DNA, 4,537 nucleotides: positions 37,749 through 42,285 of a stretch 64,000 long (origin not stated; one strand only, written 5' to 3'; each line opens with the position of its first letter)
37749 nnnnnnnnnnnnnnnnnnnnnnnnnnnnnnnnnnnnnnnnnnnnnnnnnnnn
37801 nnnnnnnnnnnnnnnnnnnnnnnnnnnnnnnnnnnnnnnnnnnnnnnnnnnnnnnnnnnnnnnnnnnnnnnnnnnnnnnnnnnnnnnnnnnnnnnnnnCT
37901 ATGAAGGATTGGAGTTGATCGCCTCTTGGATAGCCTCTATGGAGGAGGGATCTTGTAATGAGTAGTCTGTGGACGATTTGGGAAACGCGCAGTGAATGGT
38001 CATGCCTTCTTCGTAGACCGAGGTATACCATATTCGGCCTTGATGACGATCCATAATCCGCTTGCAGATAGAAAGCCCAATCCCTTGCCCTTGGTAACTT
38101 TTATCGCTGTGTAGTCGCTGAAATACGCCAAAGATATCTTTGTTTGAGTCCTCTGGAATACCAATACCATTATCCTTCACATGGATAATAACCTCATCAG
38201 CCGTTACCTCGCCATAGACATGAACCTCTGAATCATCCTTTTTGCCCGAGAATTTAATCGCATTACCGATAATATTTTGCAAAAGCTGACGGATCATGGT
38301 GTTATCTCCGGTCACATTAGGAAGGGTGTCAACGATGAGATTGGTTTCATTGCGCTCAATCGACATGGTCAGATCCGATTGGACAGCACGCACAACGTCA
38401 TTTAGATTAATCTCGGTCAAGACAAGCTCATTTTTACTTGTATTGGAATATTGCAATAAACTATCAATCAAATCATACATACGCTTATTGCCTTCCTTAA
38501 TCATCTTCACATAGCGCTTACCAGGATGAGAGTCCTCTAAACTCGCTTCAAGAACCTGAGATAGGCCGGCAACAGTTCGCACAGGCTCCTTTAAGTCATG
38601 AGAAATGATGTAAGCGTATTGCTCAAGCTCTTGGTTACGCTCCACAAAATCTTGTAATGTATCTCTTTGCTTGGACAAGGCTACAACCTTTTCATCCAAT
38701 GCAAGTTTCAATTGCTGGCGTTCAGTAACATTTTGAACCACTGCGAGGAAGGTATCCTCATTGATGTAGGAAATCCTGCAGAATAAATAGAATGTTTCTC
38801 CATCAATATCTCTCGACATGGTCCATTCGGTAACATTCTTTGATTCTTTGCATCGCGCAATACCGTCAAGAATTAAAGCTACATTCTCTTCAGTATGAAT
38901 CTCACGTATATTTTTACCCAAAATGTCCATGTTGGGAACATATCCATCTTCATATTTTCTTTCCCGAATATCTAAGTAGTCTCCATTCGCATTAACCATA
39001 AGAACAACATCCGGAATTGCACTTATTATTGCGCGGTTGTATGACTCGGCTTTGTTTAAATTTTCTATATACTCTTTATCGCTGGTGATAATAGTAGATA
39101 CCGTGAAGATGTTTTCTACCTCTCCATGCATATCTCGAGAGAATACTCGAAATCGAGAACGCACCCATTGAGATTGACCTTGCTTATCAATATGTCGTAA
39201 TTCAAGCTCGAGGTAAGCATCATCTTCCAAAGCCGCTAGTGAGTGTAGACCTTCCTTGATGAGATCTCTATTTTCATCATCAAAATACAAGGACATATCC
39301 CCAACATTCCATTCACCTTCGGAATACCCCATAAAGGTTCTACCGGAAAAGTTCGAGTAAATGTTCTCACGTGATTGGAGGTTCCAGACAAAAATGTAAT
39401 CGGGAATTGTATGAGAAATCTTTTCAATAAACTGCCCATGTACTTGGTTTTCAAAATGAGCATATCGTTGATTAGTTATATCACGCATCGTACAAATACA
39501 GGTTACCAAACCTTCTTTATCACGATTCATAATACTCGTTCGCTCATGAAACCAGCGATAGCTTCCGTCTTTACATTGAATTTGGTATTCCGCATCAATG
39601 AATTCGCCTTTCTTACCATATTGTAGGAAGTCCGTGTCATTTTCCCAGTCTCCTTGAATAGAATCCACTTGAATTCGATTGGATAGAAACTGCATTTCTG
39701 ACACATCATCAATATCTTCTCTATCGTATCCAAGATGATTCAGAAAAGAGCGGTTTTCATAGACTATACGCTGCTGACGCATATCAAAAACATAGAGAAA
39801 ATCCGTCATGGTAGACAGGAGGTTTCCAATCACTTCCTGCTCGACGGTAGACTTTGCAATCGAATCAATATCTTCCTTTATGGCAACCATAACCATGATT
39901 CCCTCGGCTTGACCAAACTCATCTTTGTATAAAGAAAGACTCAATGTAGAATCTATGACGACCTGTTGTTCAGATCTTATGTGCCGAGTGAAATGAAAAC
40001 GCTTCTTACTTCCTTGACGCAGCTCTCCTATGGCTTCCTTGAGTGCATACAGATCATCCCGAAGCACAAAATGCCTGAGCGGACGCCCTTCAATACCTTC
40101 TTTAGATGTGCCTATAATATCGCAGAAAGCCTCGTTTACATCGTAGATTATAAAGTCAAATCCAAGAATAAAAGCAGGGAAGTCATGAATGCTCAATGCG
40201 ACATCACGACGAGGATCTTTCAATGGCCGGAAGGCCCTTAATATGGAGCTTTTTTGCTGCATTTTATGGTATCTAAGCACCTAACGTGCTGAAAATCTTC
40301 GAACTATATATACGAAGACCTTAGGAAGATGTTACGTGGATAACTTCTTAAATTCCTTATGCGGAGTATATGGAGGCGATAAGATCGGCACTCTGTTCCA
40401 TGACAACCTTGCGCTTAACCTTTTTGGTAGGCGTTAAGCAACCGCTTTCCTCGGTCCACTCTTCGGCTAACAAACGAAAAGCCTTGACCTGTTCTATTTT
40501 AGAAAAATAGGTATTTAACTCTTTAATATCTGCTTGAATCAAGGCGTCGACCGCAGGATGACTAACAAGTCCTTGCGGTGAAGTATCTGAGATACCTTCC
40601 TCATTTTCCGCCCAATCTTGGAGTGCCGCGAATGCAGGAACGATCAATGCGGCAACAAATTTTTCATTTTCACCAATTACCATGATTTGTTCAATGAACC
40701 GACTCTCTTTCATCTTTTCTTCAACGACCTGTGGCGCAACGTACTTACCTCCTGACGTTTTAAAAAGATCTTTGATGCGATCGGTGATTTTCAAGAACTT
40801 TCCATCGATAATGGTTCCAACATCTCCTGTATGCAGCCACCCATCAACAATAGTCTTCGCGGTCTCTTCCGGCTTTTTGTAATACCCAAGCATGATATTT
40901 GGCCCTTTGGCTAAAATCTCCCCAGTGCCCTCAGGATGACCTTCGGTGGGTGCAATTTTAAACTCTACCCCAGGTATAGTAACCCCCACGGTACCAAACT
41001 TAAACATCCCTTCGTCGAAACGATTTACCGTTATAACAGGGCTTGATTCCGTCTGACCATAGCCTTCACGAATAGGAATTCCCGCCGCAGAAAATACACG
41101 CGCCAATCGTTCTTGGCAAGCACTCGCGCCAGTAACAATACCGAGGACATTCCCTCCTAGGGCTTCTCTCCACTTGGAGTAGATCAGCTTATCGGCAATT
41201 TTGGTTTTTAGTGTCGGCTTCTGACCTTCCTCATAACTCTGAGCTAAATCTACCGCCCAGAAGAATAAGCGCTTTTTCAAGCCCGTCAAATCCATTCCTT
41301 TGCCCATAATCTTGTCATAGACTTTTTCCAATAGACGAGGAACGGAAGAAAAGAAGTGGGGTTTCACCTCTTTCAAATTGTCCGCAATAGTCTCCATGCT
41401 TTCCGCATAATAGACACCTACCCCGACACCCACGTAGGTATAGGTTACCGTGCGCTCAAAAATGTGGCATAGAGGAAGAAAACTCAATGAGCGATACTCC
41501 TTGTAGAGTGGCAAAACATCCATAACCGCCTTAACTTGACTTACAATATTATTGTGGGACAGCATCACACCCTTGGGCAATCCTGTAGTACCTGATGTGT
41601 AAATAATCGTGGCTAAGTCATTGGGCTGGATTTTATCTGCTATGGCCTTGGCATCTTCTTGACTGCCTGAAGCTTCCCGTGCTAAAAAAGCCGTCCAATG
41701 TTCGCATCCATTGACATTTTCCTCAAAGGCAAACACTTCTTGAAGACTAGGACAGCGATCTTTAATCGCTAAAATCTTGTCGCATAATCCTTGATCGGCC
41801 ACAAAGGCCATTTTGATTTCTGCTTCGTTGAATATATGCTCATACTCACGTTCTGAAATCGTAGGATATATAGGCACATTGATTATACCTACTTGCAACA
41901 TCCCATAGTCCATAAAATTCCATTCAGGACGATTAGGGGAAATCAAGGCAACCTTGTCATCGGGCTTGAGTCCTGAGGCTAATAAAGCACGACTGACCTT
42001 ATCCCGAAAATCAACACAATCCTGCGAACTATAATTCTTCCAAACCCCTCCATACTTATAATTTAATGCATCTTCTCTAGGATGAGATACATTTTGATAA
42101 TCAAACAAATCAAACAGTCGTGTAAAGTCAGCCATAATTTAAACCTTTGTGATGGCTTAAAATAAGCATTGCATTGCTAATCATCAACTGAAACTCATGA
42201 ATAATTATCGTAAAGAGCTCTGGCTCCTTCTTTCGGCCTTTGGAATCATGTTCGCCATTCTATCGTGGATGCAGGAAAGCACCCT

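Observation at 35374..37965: Lipoprotein pair of unknown function: parallel beta-helix protein + diheme c-type cytochrome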

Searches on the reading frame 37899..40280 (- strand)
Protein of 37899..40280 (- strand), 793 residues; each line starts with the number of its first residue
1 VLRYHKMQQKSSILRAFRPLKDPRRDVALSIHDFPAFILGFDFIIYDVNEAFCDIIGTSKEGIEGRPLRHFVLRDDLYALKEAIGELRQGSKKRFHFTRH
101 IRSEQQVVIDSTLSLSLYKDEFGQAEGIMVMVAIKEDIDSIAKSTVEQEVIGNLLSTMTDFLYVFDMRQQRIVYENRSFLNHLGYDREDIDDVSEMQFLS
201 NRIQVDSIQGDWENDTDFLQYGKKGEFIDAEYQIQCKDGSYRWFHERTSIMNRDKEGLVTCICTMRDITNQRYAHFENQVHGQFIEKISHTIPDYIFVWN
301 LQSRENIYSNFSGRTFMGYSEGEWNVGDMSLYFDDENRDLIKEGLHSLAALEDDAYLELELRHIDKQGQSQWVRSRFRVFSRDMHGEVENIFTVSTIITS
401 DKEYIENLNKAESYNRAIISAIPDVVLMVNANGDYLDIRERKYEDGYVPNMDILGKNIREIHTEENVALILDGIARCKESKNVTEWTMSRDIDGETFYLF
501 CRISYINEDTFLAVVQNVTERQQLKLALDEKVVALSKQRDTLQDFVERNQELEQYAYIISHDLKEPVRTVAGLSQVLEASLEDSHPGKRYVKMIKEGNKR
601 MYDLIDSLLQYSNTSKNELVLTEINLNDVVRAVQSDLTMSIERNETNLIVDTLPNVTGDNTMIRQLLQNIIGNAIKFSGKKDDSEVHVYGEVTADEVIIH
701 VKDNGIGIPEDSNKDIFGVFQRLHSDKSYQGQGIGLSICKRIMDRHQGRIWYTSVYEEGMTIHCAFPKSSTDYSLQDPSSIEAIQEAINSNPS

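Call 66: search_protein_families(library=ncbifam, proteins=[window:37899-40280:-], max_evalue=0.00001)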
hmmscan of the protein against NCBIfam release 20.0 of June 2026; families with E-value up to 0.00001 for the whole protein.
window:37899-40280:- (793 aa): 79 families (the best 25 are shown)
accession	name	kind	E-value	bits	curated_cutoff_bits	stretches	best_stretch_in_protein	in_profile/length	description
NF047465.1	hybrid_HK_LvrA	exception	3.6e-44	151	1200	1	530-768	578-818/819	hybrid histidine kinase/response regulator LvrA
NF047874.1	MASE3_PAS_HK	subfamily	1.1e-40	140.1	560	1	402-775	254-632/655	MASE3 domain-containing sensor histidine kinase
NF006800.0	PRK09303.1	equivalog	2.5e-40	138.6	342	1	520-767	122-376/383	histidine kinase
NF046044.1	PnpS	equivalog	1.2e-36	126.6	400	1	394-767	36-390/390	two-component system histidine kinase PnpS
NF008312.0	PRK11100.1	equivalog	3.9e-35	121.6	356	1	515-769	217-475/477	two-component system sensor histidine kinase CreC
NF033092.0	HK_WalK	equivalog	1.3e-34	119.8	725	1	549-767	369-593/594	cell wall metabolism sensor histidine kinase WalK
NF041880.1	EPS_EpsF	equivalog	1.5e-34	119.3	900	2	553-763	275-488/492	response regulator EpsF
NF008468.0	PRK11360.1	equivalog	4.8e-33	114.4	646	1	405-771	260-611/616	two-component system sensor histidine kinase AtoS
TIGR02966.1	phoR_proteo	equivalog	1.9e-32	112.6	334.2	1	558-766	120-333/333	phosphate regulon sensor histidine kinase PhoR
TIGR02956.1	TMAO_torS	equivalog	2.6e-27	95.3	676.5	1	549-763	461-677/967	TMAO reductase system sensor histidine kinase/response regulator TorS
NF041735.1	hist_kin_RppB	equivalog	9.7e-27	93.8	400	1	550-763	214-434/438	two-component system sensor histidine kinase RppB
NF041777.1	sens_FixL_Rhizob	equivalog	1.9e-26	92.8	850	1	335-770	48-483/485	sensor protein FixL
NF008302.0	PRK11091.1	equivalog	4.1e-25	88.1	838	1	401-771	143-508/779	aerobic respiration two-component sensor histidine kinase ArcB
NF007793.0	PRK10490.1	equivalog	7.5e-25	87.1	1123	1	509-770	632-884/895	two-component system sensor histidine kinase KdpD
TIGR00229.1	sensory_box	domain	2.6e-24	85.8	22.9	2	154-271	10-119/126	PAS domain S-box protein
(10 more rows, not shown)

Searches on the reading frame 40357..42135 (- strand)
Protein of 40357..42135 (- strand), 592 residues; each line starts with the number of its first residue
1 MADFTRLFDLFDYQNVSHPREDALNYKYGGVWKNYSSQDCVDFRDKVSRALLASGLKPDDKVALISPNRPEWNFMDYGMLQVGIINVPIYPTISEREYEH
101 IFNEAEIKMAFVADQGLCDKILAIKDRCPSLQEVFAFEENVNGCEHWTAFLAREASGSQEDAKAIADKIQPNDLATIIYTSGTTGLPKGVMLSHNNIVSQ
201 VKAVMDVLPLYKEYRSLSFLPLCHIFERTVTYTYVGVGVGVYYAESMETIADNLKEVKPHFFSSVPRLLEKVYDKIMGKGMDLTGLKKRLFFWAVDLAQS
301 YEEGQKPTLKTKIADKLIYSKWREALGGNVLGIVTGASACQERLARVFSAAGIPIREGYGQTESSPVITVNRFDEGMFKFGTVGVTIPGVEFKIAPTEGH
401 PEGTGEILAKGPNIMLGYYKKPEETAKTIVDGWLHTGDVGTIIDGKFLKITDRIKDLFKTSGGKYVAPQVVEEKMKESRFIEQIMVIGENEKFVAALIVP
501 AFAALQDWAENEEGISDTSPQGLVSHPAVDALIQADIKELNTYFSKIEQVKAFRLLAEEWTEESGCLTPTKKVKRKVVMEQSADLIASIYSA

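Call 66: search_protein_families(library=ncbifam, proteins=[window:40357-42135:-], max_evalue=0.00001)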
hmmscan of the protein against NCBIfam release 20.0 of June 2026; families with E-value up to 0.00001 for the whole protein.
window:40357-42135:- (592 aa): 94 families (the best 25 are shown)
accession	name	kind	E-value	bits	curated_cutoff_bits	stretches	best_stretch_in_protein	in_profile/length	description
NF038343.1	ligase_FadD11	exception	2.7e-86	290.2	950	1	31-591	30-582/585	fatty acid--CoA ligase FadD11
NF004837.0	PRK06187.1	subfamily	1.9e-78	264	476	2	333-492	291-459/531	long-chain-fatty-acid--CoA ligase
NF004114.0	PRK05605.1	equivalog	9.4e-61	205.8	766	3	334-519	344-533/575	long-chain-fatty-acid--CoA ligase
NF009233.0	PRK12583.1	subfamily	1.8e-56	191.7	832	2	332-497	322-492/558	fatty acid CoA ligase family protein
NF005801.1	PRK07656.1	equivalog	4.8e-55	187.1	657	2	334-489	285-437/500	FadD3 family acyl-CoA ligase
NF006182.0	PRK08316.1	subfamily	9.5e-55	186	663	2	357-496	317-459/523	fatty acyl-CoA synthetase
NF009232.0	PRK12582.1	subfamily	2.2e-51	174.9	777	2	352-591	377-614/624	acyl-CoA synthetase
TIGR01923.1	menE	equivalog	7.5e-50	170.1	330.15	2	333-491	229-384/442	o-succinylbenzoate--CoA ligase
NF006386.0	PRK08633.1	equivalog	1.5e-47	162.1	1221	2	333-478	903-1064/1147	acyl-[ACP]--phospholipid O-acyltransferase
NF006523.0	PRK08974.1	equivalog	3.1e-46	157.6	884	2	334-507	331-505/561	long-chain-fatty-acid--CoA ligase FadD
NF002966.0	PRK03640.1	equivalog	4e-46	157.6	556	2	334-494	260-421/483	o-succinylbenzoate--CoA ligase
NF041592.1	carboxyl_red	equivalog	2.2e-45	154.8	1300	1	31-590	74-619/1160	carboxylic acid reductase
NF005463.0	PRK07059.1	subfamily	1.2e-44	152.7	869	2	334-508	333-509/557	long-chain-fatty-acid--CoA ligase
NF005702.0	PRK07514.1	subfamily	2.1e-43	148.5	558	2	341-489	284-434/506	malonyl-CoA synthase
NF005220.0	PRK06710.1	equivalog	9.8e-43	146.1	1116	2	350-511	346-508/563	long-chain-fatty-acid--CoA ligase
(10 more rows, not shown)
